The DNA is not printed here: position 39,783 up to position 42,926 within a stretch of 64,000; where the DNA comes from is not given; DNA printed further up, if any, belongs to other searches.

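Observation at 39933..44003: GC-shifted module: a 947-aa prepilin-leader protein with Ig-like domains and an FGE-sulfatase-like C-terminal domain, with no pilus machinery nearby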

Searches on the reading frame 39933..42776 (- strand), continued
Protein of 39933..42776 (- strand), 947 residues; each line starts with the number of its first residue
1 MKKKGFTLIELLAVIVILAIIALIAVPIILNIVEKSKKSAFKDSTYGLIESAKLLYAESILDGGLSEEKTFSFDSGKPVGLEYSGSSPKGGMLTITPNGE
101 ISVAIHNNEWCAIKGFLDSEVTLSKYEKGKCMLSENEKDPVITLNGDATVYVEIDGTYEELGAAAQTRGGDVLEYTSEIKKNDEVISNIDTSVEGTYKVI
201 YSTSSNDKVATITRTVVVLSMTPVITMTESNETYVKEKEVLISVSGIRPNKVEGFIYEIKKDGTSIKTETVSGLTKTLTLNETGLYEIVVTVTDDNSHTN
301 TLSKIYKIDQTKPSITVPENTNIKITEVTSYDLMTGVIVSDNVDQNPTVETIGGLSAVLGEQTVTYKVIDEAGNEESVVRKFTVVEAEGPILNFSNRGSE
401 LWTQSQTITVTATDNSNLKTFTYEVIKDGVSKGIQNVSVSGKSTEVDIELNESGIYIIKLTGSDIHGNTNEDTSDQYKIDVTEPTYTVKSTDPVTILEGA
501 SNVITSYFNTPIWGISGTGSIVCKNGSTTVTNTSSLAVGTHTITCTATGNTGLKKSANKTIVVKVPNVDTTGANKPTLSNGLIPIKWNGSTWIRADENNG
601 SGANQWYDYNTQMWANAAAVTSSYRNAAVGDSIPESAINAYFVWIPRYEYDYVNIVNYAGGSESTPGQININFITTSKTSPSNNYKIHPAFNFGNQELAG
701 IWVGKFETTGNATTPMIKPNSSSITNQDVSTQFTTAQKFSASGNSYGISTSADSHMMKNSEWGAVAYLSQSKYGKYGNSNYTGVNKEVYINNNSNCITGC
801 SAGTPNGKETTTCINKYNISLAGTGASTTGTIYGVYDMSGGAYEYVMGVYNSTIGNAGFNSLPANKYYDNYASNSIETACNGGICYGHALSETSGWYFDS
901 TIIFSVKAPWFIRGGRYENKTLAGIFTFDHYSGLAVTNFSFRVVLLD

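Call 9: find_related_loci(query=window:39933-42776:-, collection=genome_contigs, flank=10000)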
Query window:39933-42776:- (947 aa) in genome_contigs; peptide patterns used: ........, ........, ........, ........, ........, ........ (x = any residue, [..] = any of these).
522 stretches matched a pattern; 380 encode a relative of the query (tblastn E <= 1e-3); the best 80 are kept; 77 distinct loci.
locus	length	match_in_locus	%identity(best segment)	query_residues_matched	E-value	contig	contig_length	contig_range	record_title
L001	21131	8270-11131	64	1-946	0e+0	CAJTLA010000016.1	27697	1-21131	MAG TPA_asm: uncultured Bacilli bacterium isolate MGBC102946 genome assembly, contig: MGBC102946.16, whole genome shotgu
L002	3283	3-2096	74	196-947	0e+0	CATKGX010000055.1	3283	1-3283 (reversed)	MAG: uncultured Clostridia bacterium isolate iMGMC-923_1678881654 genome assembly, contig: MegahitA5_303434, whole genom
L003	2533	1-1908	73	238-946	0e+0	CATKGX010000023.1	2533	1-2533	MAG: uncultured Clostridia bacterium isolate iMGMC-923_1678881654 genome assembly, contig: MegahitA5_411740, whole genom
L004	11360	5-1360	69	498-946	0e+0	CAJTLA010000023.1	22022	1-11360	MAG TPA_asm: uncultured Bacilli bacterium isolate MGBC102946 genome assembly, contig: MGBC102946.23, whole genome shotgu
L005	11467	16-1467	64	458-947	0e+0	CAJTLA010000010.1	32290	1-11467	MAG TPA_asm: uncultured Bacilli bacterium isolate MGBC102946 genome assembly, contig: MGBC102946.10, whole genome shotgu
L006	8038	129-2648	61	6-946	2e-176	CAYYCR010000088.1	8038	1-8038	MAG TPA_asm: uncultured Muribaculaceae bacterium isolate SRP287540_co2_371 genome assembly, contig: NODE_9930_length_803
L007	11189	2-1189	70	568-947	1e-169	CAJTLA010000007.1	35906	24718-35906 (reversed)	MAG TPA_asm: uncultured Bacilli bacterium isolate MGBC102946 genome assembly, contig: MGBC102946.7, whole genome shotgun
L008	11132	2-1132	74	565-941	4e-168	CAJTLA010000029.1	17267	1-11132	MAG TPA_asm: uncultured Bacilli bacterium isolate MGBC102946 genome assembly, contig: MGBC102946.29, whole genome shotgu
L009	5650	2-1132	72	571-945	2e-170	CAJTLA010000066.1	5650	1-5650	MAG TPA_asm: uncultured Bacilli bacterium isolate MGBC102946 genome assembly, contig: MGBC102946.66, whole genome shotgu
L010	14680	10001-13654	60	1-947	0e+0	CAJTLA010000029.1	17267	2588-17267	MAG TPA_asm: uncultured Bacilli bacterium isolate MGBC102946 genome assembly, contig: MGBC102946.29, whole genome shotgu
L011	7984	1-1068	67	580-946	8e-151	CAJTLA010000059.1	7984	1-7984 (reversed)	MAG TPA_asm: uncultured Bacilli bacterium isolate MGBC102946 genome assembly, contig: MGBC102946.59, whole genome shotgu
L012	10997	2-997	67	584-947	2e-145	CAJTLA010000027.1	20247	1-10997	MAG TPA_asm: uncultured Bacilli bacterium isolate MGBC102946 genome assembly, contig: MGBC102946.27, whole genome shotgu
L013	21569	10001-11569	67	2-947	2e-144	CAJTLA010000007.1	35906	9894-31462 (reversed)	MAG TPA_asm: uncultured Bacilli bacterium isolate MGBC102946 genome assembly, contig: MGBC102946.7, whole genome shotgun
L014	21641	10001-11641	56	1-946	2e-143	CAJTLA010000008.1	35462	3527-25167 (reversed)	MAG TPA_asm: uncultured Bacilli bacterium isolate MGBC102946 genome assembly, contig: MGBC102946.8, whole genome shotgun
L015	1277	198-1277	65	438-777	1e-144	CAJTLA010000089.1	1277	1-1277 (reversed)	MAG TPA_asm: uncultured Bacilli bacterium isolate MGBC102946 genome assembly, contig: MGBC102946.89, whole genome shotgu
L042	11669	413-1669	46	518-945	9e-93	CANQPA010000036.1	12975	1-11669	MAG: uncultured Bacilli bacterium isolate Lapin-032__bin42 genome assembly, contig: Lapin-032__NODE_6806_length_12975_co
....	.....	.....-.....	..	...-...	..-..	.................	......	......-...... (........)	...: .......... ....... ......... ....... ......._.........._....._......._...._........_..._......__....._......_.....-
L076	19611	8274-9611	42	547-945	2e-85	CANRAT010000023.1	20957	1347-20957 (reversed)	MAG: uncultured Bacilli bacterium isolate Lapin-016__bin53 genome assembly, contig: Lapin-016__NODE_2194_length_20957_co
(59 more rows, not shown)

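Call 11: find_encoding_contigs(protein=P0004, flank=10000, max_places=2)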
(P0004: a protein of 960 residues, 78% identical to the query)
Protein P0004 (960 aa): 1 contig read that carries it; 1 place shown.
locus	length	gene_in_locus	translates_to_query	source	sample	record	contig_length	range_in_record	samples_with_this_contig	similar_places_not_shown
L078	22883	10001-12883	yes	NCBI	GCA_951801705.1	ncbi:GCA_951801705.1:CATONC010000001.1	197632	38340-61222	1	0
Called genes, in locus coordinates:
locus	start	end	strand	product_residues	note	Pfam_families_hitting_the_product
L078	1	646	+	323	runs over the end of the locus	PF27663:Spore_coat_YutH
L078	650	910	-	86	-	PF01106:NifU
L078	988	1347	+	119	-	PF00575:S1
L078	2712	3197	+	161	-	PF13527:Acetyltransf_9, PF00583:Acetyltransf_1, PF13673:Acetyltransf_10, PF13508:Acetyltransf_7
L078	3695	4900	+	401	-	PF01548:DEDD_Tnp_IS110, PF02371:Transposase_20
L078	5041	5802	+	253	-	PF00583:Acetyltransf_1 (weak), PF13673:Acetyltransf_10 (weak), PF13508:Acetyltransf_7 (weak), PF14268:YoaP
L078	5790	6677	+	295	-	PF04055:Radical_SAM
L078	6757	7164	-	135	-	-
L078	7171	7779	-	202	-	-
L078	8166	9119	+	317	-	PF18723:HMUDK_hel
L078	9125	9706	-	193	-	PF01966:HD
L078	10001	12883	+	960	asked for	PF07963:N_methyl, PF16403:Bact_surface_Ig-like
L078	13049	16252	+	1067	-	PF08455:SNF2_assoc, PF04851:ResIII, PF00176:SNF2-rel_dom, PF00271:Helicase_C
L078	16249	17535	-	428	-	PF04055:Radical_SAM, PF16199:Radical_SAM_C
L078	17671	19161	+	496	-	PF03600:CitMHS (weak), PF03606:DcuC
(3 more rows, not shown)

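Call 38: find_encoding_contigs(protein=P0002, flank=10000, max_places=2)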
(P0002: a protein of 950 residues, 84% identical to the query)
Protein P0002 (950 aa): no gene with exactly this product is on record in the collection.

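Call 39: find_encoding_contigs(protein=P0003, flank=10000, max_places=2)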
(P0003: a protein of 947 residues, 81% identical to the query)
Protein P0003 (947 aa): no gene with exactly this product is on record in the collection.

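Call 40: find_encoding_contigs(protein=P0005, flank=10000, max_places=2)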
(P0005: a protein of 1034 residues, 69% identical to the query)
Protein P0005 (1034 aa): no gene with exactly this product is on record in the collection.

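Call 41: search_protein_families(library=pfam, proteins=[L042:2951-3991:+, L042:2260-2622:+, L042:2748-2966:+, L042:4147-5952:+, L042:206-1684:+], max_evalue=0.1)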
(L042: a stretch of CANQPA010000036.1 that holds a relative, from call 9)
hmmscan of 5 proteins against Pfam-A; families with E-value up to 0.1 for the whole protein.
L042:2951-3991:+ (346 aa): 1 family
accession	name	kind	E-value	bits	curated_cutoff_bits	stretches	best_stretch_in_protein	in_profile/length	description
PF00078.32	RVT_1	-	2.5e-17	63.7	29.6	1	72-271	8-203/205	Reverse transcriptase (RNA-dependent DNA polymerase)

L042:2260-2622:+ (120 aa): 2 families
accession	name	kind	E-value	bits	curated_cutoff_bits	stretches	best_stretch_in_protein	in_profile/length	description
PF01624.25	MutS_I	-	6.7e-11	42.8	20.6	1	6-83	5-86/113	MutS domain I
PF16837.10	SF3A3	-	0.051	14.1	27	0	2-15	15-28/49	Pre-mRNA-splicing factor SF3A3, of SF3a complex, Prp9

L042:2748-2966:+ (72 aa): 3 families
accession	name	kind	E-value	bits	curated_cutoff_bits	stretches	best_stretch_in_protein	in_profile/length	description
PF22296.2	bAvd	-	1.9e-14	54.5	40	1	2-69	42-107/107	bAvd-like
PF06878.16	Pkip-1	-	0.0081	16.7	25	1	6-50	57-101/163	Pkip-1 protein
PF05635.17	23S_rRNA_IVP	-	0.032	14.9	33.8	1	26-63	68-105/106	23S rRNA-intervening sequence protein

L042:4147-5952:+ (601 aa): 3 families
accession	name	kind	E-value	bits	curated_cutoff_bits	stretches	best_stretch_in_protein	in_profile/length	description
PF03009.23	GDPD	-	1.5e-47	163.3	23.6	1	353-573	1-242/244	Glycerophosphoryl diester phosphodiesterase family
PF10110.14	GPDPase_memb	-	4.1e-44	151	29.6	1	4-323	7-314/321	Membrane domain of glycerophosphoryl diester phosphodiesterase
PF13653.12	GDPD_2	-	2.7e-06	28.1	27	1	546-572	2-28/30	Glycerophosphoryl diester phosphodiesterase family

L042:206-1684:+ (492 aa): 1 family
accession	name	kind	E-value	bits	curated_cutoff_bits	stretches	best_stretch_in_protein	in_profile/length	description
PF07963.17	N_methyl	-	2.5e-08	33.6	21.2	1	3-27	2-26/27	Prokaryotic N-terminal methylation motif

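Call 61: find_encoding_contigs(protein=P0041, flank=10000, max_places=1)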
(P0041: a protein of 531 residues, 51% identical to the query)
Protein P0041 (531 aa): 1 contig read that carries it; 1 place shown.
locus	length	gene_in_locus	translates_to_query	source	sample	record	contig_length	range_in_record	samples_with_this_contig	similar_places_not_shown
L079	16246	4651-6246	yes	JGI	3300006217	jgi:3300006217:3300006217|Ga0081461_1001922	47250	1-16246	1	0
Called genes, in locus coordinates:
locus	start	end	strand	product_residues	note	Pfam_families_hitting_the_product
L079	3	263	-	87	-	?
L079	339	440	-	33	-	-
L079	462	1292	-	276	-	PF00149:Metallophos (weak)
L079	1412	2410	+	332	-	PF00303:Thymidylat_synt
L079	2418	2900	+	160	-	PF00186:DHFR_1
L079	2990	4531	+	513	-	PF07963:N_methyl (weak)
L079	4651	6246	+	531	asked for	PF07963:N_methyl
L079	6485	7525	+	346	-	PF05598:DUF772, PF01609:DDE_Tnp_1 (weak)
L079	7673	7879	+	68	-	PF01609:DDE_Tnp_1 (weak), PF13751:DDE_Tnp_1_6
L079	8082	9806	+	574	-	PF06160:EzrA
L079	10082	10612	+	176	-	-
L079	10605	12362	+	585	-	PF07973:tRNA_SAD, PF00587:tRNA-synt_2b, PF03129:HGTP_anticodon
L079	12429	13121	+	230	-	-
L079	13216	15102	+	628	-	PF03382:DUF285, PF13855:LRR_8 (faint), PF03382:DUF285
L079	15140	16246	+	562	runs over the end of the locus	PF07963:N_methyl (weak)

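Call 62: find_encoding_contigs(protein=P0078, flank=10000, max_places=2)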
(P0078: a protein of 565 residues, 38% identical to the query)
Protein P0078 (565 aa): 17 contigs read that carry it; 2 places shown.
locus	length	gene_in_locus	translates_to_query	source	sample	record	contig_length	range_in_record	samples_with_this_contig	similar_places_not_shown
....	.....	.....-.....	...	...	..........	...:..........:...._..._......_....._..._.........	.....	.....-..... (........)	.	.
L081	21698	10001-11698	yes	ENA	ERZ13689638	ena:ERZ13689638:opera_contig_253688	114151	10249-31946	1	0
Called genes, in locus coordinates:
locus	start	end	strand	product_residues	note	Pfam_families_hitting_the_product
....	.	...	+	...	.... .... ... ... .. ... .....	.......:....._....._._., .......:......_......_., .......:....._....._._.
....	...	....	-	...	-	-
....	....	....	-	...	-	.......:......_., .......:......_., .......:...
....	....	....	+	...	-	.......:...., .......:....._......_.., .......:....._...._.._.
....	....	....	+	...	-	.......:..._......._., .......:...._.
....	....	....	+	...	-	-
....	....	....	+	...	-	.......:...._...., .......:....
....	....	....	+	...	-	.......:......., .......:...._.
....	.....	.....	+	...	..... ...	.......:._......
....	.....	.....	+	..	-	-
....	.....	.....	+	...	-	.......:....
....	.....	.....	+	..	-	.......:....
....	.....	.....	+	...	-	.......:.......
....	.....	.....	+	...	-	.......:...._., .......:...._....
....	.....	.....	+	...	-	-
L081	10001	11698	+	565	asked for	PF07963:N_methyl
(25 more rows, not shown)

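Call 81: predict_structure(alignment_id=A2)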
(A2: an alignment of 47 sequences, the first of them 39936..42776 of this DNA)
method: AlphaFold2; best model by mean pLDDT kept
length: 947 residues; sequences in the alignment: 47
mean_pLDDT: 78.0   pTM: 0.48
mean pLDDT of the five models: 78.0, 76.7, 75.6, 75.7, 73.7
residues with pLDDT >= 90: 122; 70-90: 627; 50-70: 150; < 50: 48
segments of 3 or more residues with pLDDT < 50: 1-3, 745-752, 778-781, 806-812, 814-835
pLDDT, mean of each block of 10 residues (from residue 1): 50 63 60 74 83 77 66 68 75 79 84 81 77 72 85 84 82 88 84 88 82 88 89 87 86 91 90 91 90 89 90 83 71 81 81 72 84 85 67 82 85 77 88 83 86 87 76 87 86 83 90 84 90 87 91 89 79 78 77 83 79 80 86 85 89 89 84 92 93 85 78 78 78 78 46 66 81 62 53 56 50 44 38 46 71 72 79 78 79 78 67 66 69 72 72
secondary structure, 60 per line:
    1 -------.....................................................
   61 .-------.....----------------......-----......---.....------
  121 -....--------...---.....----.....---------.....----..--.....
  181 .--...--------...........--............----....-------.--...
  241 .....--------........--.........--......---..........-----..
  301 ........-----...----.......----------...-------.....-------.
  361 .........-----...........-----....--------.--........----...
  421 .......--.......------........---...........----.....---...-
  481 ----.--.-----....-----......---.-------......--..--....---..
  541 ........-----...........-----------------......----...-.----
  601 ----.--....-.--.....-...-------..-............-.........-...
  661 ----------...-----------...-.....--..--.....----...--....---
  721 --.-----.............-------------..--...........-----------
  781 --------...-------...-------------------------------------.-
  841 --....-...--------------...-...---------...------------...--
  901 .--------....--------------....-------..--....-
elements in order (helices of 4 or more, strands of 3 or more residues): H8-61 E69-73 E90-95 E101-106 E110-114 E122-125 E140-144 E149-153 E163-167 E176-181 E184-186 E195-205 E208-219 E224-227 E238-245 E254-261 E264-272 E275-280 E284-293 E299-308 E314-316 E321-324 E338-340 E348-352 E360-369 E375-385 E391-394 E406-413 E418-427 E430-436 E443-450 E454-464 E469-473 E477-479 E494-497 H504-507 E520-525 E539-548 E554-564 E582-587 E592-594 E616-620 E638-646 E648-651 H652-656 E671-673 E685-687 E700-704 E709-711 E714-717 H729-741 H759-769 E789-791 E799-801 E843-846 E848-850 E869-871 E910-913 E928-931 E943-946
